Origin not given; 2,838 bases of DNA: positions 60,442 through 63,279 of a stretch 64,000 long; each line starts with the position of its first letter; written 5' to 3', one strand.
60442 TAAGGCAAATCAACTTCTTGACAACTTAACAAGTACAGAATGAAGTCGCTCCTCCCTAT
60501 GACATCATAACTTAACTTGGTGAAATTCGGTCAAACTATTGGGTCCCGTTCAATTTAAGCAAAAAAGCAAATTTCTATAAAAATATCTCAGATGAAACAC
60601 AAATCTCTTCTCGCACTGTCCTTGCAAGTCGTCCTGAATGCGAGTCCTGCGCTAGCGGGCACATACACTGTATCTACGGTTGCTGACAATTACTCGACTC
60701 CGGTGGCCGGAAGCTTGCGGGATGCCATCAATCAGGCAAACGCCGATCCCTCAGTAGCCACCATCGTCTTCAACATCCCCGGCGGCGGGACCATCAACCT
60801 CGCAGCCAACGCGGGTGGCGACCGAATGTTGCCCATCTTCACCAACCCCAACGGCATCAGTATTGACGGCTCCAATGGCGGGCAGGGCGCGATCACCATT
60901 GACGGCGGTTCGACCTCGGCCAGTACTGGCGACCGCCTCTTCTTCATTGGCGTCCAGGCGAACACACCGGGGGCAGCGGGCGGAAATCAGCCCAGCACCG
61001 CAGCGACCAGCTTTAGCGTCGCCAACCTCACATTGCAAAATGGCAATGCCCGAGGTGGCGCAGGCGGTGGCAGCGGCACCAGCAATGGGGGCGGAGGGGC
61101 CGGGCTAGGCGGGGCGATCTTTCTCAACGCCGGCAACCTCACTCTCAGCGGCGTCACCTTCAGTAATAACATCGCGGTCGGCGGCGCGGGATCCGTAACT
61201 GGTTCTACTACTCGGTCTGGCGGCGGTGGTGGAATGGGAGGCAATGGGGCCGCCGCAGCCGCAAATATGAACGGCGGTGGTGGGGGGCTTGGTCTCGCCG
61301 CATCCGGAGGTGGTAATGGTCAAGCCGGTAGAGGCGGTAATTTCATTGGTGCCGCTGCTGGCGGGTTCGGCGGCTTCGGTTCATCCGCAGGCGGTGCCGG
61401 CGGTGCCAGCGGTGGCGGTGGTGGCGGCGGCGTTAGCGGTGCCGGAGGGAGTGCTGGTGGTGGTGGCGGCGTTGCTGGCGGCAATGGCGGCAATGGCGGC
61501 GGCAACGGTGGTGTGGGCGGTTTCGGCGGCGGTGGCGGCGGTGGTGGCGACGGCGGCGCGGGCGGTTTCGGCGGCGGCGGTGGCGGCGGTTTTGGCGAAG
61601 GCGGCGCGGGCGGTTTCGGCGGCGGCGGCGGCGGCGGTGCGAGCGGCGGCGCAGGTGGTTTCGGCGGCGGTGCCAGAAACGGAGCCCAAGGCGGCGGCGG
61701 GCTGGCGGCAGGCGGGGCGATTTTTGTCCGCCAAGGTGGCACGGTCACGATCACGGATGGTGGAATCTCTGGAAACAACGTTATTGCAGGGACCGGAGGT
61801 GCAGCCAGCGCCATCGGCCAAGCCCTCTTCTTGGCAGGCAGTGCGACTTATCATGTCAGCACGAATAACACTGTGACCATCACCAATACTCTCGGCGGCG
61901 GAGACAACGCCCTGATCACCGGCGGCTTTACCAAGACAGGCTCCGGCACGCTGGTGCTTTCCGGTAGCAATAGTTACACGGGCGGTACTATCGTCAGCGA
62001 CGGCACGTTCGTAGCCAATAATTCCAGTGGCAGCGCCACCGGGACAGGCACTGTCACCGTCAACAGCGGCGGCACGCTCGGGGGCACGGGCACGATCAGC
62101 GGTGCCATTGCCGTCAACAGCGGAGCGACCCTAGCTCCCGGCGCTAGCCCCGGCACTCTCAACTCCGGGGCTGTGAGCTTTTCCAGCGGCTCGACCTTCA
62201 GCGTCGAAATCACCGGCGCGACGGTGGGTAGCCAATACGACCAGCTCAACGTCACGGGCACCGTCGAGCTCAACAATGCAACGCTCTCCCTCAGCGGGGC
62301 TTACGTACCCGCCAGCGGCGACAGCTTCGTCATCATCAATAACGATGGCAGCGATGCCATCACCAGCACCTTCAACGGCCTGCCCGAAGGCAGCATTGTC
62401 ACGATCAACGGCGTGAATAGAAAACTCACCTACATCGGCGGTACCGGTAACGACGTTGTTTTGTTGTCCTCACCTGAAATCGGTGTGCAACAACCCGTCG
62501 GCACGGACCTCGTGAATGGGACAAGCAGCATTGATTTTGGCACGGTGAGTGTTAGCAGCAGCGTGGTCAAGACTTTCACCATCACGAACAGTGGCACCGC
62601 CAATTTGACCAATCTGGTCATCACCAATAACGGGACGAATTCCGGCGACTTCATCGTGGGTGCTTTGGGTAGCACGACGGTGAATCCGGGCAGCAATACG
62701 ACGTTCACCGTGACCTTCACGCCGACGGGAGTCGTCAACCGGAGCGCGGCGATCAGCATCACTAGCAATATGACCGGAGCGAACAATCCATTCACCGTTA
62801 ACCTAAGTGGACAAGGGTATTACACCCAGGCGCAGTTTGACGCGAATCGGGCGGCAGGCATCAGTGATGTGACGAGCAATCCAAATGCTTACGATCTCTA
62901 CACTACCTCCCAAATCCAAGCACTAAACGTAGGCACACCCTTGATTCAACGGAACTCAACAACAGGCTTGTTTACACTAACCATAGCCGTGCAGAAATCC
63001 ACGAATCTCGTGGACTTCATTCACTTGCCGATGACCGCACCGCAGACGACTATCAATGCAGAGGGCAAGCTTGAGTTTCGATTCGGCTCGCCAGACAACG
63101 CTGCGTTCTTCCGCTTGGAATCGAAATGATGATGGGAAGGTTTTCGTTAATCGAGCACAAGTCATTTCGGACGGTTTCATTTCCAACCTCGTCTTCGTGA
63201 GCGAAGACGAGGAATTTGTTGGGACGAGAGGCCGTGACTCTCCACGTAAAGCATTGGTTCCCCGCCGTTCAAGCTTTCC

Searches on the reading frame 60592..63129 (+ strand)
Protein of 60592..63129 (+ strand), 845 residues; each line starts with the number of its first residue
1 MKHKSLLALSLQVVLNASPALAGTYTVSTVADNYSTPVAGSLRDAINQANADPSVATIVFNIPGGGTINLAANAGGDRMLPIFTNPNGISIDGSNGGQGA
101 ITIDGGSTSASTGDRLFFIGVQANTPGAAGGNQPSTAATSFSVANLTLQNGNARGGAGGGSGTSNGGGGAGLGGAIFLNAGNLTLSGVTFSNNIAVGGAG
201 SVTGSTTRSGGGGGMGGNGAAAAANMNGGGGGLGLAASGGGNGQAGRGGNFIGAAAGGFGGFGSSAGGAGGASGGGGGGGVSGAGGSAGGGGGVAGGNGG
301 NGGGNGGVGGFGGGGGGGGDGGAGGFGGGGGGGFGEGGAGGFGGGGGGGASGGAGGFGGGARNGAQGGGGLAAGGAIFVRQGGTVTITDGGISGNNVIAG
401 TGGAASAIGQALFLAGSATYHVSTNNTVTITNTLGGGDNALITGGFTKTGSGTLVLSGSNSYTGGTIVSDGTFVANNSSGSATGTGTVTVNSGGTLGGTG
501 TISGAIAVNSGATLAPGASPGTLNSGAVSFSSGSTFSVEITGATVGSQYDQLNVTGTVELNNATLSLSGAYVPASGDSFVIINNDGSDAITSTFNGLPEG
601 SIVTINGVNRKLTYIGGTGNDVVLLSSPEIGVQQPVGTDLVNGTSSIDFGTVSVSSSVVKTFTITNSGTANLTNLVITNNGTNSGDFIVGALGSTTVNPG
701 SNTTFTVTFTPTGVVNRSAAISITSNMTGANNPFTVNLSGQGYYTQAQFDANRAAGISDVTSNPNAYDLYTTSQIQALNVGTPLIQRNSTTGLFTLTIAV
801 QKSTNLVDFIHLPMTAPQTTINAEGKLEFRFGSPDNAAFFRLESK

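Call 11: search_protein_families(library=pfam, proteins=[window:60592-63129:+], max_evalue=0.01)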
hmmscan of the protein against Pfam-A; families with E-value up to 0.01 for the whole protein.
window:60592-63129:+ (845 aa): 6 families
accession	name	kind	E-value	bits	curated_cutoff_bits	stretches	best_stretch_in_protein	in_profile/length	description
PF22544.2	HYDIN_VesB_CFA65-like_Ig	-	3.7e-09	37.2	25.5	1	646-739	9-98/100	HYDIN/CFA65/VesB-like, Ig-like domain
PF22073.2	Cep192_D4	-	8.1e-09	36.1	35.5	1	645-742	9-111/112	Cep192 domain 4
PF15780.11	ASH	-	4.9e-08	33.5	27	1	645-729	12-94/98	Abnormal spindle-like microcephaly-assoc'd, ASPM-SPD-2-Hydin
PF07610.17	DUF1573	-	5e-08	33.3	26.1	1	644-740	5-96/98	Protein of unknown function (DUF1573)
PF12371.14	TMEM131_like_N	-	7.7e-05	23.3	28.8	1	646-723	7-82/84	Transmembrane protein 131-like N-terminal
PF24798.1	Ig-CFAP74_4th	-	0.0016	19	28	1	645-742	4-95/95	CFAP74 forth Ig-like domain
